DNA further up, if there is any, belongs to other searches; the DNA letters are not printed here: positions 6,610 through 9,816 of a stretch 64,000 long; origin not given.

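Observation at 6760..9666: Exported WD40 beta-propeller fused to a C-terminal caspase (peptidase C14) domain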

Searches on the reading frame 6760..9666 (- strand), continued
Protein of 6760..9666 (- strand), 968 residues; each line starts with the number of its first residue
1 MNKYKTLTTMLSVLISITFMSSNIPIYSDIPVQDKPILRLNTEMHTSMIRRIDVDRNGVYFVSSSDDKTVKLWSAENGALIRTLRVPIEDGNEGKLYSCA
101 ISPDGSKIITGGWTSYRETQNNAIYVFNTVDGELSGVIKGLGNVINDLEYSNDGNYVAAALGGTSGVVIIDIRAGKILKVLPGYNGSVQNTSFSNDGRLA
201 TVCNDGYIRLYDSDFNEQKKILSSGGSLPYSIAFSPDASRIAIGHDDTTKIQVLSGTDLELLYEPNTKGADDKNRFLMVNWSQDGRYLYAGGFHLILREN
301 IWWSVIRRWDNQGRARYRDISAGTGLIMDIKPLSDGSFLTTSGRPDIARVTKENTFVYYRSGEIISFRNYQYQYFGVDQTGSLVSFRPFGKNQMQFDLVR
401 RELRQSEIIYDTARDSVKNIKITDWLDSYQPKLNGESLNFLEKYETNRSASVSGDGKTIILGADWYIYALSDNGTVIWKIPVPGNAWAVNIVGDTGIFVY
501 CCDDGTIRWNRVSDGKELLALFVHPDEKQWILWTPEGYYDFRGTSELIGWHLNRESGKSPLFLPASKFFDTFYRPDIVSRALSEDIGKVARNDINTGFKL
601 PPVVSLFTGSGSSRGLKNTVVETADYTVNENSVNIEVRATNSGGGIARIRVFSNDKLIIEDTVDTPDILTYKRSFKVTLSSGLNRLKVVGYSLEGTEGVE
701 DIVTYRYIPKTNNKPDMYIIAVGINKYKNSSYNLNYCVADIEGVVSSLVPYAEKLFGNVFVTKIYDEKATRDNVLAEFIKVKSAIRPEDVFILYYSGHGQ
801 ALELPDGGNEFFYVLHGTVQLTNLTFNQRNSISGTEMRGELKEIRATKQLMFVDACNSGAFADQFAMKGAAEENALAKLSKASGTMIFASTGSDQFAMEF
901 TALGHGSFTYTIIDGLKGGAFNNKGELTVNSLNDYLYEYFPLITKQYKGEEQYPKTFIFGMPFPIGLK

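Call 68: search_protein_families(library=pfam, proteins=[P0013, P0025, P0057, P0022, P0096], max_evalue=0.00001)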
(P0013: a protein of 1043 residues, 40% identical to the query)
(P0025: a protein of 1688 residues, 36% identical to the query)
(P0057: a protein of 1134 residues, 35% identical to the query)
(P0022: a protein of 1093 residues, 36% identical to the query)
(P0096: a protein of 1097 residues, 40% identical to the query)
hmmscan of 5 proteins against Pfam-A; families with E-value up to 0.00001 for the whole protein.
P0013 (1043 aa): 21 families
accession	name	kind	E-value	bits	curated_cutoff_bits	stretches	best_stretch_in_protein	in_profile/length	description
PF25174.1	Beta-prop_THOC3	-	1.5e-23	83.6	305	2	33-151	40-151/272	THOC3 beta-propeller domain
PF00400.38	WD40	-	7.8e-21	74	27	0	37-67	9-39/39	WD domain, G-beta repeat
PF23414.1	Beta-prop_EML_2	-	7.8e-19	68.5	90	1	51-187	10-137/266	Echinoderm microtubule-associated protein second beta-propeller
PF24814.1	WD40_Prp19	-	3e-17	63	320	1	35-233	87-279/281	Prp19 WD40 domain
PF00656.27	Peptidase_C14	-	3.5e-17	63.3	21.4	1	791-1030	6-223/233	Caspase domain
PF24817.1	WD40_WDHD1_1st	-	6.1e-13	49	109.9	0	94-281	52-241/291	WDHD1 first WD40 domain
PF25173.1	Beta-prop_WDR3_1st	-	2.6e-10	40.7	154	0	31-113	107-182/184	WDR3 first beta-propeller domain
PF23393.2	Beta-prop_WDR90_POC16_2nd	-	8.4e-10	38.7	60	0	46-149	1-98/291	WDR90/POC16, second beta-propeller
PF00595.29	PDZ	-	1.1e-09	39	23.2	1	503-540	23-59/81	PDZ domain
PF17820.7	PDZ_6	-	1.8e-09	37.6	27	1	509-560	1-53/54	PDZ domain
PF25172.1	Beta-prop_WDR3_2nd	-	1e-08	35.2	140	0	42-151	2-102/293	WDR3 second beta-propeller domain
PF12894.13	ANAPC4_WD40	-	1.1e-08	35.6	22.9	0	32-78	31-77/91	Anaphase-promoting complex subunit 4 WD40 domain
PF24807.1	WD40_CDC20-Fz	-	2.3e-08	34.1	200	1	35-229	47-236/292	CDC20/Fizzy WD40 domain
PF25175.1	Beta-prop_WDR5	-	2e-07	31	250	0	48-124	188-262/296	WDR5 beta-propeller domain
PF17957.7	Big_7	-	2.9e-07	31.5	24.1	1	682-733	1-52/70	Bacterial Ig domain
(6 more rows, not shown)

P0025 (1688 aa): 24 families
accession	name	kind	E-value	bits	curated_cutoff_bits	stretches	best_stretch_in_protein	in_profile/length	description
PF25174.1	Beta-prop_THOC3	-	3.2e-50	171.1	305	3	599-829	40-252/272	THOC3 beta-propeller domain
PF23414.1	Beta-prop_EML_2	-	2.9e-39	135.5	90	2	614-734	7-112/266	Echinoderm microtubule-associated protein second beta-propeller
PF24814.1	WD40_Prp19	-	2.1e-37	129.2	320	2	601-773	87-247/281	Prp19 WD40 domain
PF00400.38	WD40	-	9.5e-35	118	27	0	603-633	9-39/39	WD domain, G-beta repeat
PF24817.1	WD40_WDHD1_1st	-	5.3e-31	108.3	109.9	1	603-739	126-258/291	WDHD1 first WD40 domain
PF25173.1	Beta-prop_WDR3_1st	-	8.5e-31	107.5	154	0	603-644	111-152/184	WDR3 first beta-propeller domain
PF25168.1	Beta-prop_WDR36-Utp21_2nd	-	7.3e-26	91.7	84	1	603-669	238-297/335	WDR36/Utp21 second beta-propeller domain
PF24805.1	EIF3I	-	6.1e-18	65.5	200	1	472-672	56-248/324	EIF3I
PF24807.1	WD40_CDC20-Fz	-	2.6e-16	60.2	200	0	114-347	29-260/292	CDC20/Fizzy WD40 domain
PF25175.1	Beta-prop_WDR5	-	3e-16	60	250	1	608-736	97-212/296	WDR5 beta-propeller domain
PF24782.2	WD40_MABP1-WDR62_2nd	-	7.2e-16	58.5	290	1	605-731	225-340/341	MABP1/WDR62 second WD40 domain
PF12894.13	ANAPC4_WD40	-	2.6e-15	56.9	22.9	0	598-645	31-78/91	Anaphase-promoting complex subunit 4 WD40 domain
PF25172.1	Beta-prop_WDR3_2nd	-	1.7e-14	54.2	140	0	603-633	257-287/293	WDR3 second beta-propeller domain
PF25391.1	WD40_Gbeta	-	6.3e-12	45.6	150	0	603-771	53-211/340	G protein beta WD-40 repeat protein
PF24796.1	WDR55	-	1.3e-10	41.3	200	0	35-74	134-173/296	WDR55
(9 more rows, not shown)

P0057 (1134 aa): 14 families
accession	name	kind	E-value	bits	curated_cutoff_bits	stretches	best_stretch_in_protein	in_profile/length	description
PF00400.38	WD40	-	1.7e-23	82.5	27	0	212-240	10-38/39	WD domain, G-beta repeat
PF23414.1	Beta-prop_EML_2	-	2.2e-21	76.8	90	1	223-340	8-111/266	Echinoderm microtubule-associated protein second beta-propeller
PF25174.1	Beta-prop_THOC3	-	7.9e-21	74.7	305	2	290-462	70-232/272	THOC3 beta-propeller domain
PF24817.1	WD40_WDHD1_1st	-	1.5e-17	64.2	109.9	2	313-464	90-243/291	WDHD1 first WD40 domain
PF24814.1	WD40_Prp19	-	5.1e-16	59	320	1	210-337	88-204/281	Prp19 WD40 domain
PF00656.27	Peptidase_C14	-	1.7e-15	57.7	21.4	1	890-1123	4-224/233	Caspase domain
PF25173.1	Beta-prop_WDR3_1st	-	9.8e-14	51.9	154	0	212-278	112-173/184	WDR3 first beta-propeller domain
PF12894.13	ANAPC4_WD40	-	3.4e-10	40.5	22.9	0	366-424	10-64/91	Anaphase-promoting complex subunit 4 WD40 domain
PF24807.1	WD40_CDC20-Fz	-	1.6e-08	34.6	200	0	208-243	130-165/292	CDC20/Fizzy WD40 domain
PF25168.1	Beta-prop_WDR36-Utp21_2nd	-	3.8e-08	33.5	84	0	212-253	239-280/335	WDR36/Utp21 second beta-propeller domain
PF24782.2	WD40_MABP1-WDR62_2nd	-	9.5e-08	31.8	290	1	214-326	226-329/341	MABP1/WDR62 second WD40 domain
PF24780.1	WD40_MABP1-WDR62_1st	-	1e-07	32.1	496.3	0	291-372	20-102/328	MABP1/WDR62 first WD40 domain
PF07676.18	PD40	-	3.5e-07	30.4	20.9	0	316-325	15-24/38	WD40-like Beta Propeller Repeat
PF23393.2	Beta-prop_WDR90_POC16_2nd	-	6.7e-06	25.9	60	0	394-462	33-97/291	WDR90/POC16, second beta-propeller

P0022 (1093 aa): 18 families
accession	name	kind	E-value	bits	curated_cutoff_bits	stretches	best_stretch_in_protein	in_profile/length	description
PF25174.1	Beta-prop_THOC3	-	9.6e-24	84.3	305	2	166-322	40-183/272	THOC3 beta-propeller domain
PF23414.1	Beta-prop_EML_2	-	2.4e-23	83.3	90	2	321-416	10-99/266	Echinoderm microtubule-associated protein second beta-propeller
PF24814.1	WD40_Prp19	-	1.4e-22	80.5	320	2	168-417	45-279/281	Prp19 WD40 domain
PF00400.38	WD40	-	3.7e-19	68.7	27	0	170-200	9-39/39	WD domain, G-beta repeat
PF24817.1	WD40_WDHD1_1st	-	5.7e-18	65.5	109.9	1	249-416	67-240/291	WDHD1 first WD40 domain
PF00656.27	Peptidase_C14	-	1.2e-14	55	21.4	1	857-1084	5-224/233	Caspase domain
PF25173.1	Beta-prop_WDR3_1st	-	3.7e-12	46.8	154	0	166-208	65-107/184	WDR3 first beta-propeller domain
PF24807.1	WD40_CDC20-Fz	-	4e-12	46.5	200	1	249-420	30-200/292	CDC20/Fizzy WD40 domain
PF12894.13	ANAPC4_WD40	-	6.1e-12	46.1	22.9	0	324-407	10-89/91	Anaphase-promoting complex subunit 4 WD40 domain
PF24805.1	EIF3I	-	1.4e-10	41.3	200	0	167-238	183-248/324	EIF3I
PF24796.1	WDR55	-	5.7e-10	39.1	200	1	166-336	47-206/296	WDR55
PF24782.2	WD40_MABP1-WDR62_2nd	-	1e-07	31.7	290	1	157-294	210-338/341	MABP1/WDR62 second WD40 domain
PF25175.1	Beta-prop_WDR5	-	1.1e-07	31.8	250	0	178-284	58-152/296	WDR5 beta-propeller domain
PF02239.22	Cytochrom_D1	-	3.3e-06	26.3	25.5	0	289-404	14-129/368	Cytochrome D1 heme domain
PF23389.1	Beta-prop_WDR19_1st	-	6.1e-06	25.9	27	0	322-416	11-99/325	WDR19 first beta-propeller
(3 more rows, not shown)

P0096 (1097 aa): 14 families
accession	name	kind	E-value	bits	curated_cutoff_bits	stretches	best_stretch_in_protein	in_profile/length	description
PF25174.1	Beta-prop_THOC3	-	6.9e-26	91.3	305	2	141-290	3-147/272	THOC3 beta-propeller domain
PF23414.1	Beta-prop_EML_2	-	8.1e-25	88.1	90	2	53-182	7-123/266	Echinoderm microtubule-associated protein second beta-propeller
PF00400.38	WD40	-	5.2e-20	71.4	27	0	43-72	10-39/39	WD domain, G-beta repeat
PF24814.1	WD40_Prp19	-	8.2e-20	71.4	320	1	40-211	87-247/281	Prp19 WD40 domain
PF00656.27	Peptidase_C14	-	1.2e-16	61.5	21.4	1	861-1084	5-225/233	Caspase domain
PF25173.1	Beta-prop_WDR3_1st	-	1.2e-15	58.2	154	0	122-209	11-98/184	WDR3 first beta-propeller domain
PF24817.1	WD40_WDHD1_1st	-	1.7e-14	54.1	109.9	0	41-172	125-253/291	WDHD1 first WD40 domain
PF25168.1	Beta-prop_WDR36-Utp21_2nd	-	7.1e-11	42.4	84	1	41-158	154-258/335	WDR36/Utp21 second beta-propeller domain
PF12894.13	ANAPC4_WD40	-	1.2e-10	41.9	22.9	0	198-266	11-79/91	Anaphase-promoting complex subunit 4 WD40 domain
PF24807.1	WD40_CDC20-Fz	-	5.4e-09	36.2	200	0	41-160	48-155/292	CDC20/Fizzy WD40 domain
PF24796.1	WDR55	-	7.8e-08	32.1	200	0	38-82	47-91/296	WDR55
PF25175.1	Beta-prop_WDR5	-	9.6e-08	32.1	250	0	56-158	64-154/296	WDR5 beta-propeller domain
PF17957.7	Big_7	-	1.5e-06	29.2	24.1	0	612-660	1-48/70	Bacterial Ig domain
PF24805.1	EIF3I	-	3.7e-06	26.7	200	0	42-85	50-93/324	EIF3I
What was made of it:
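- Closest known: Propeller-gated or PDZ-gated proteases. Same: One family variant has a PDZ insertion (call 68).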
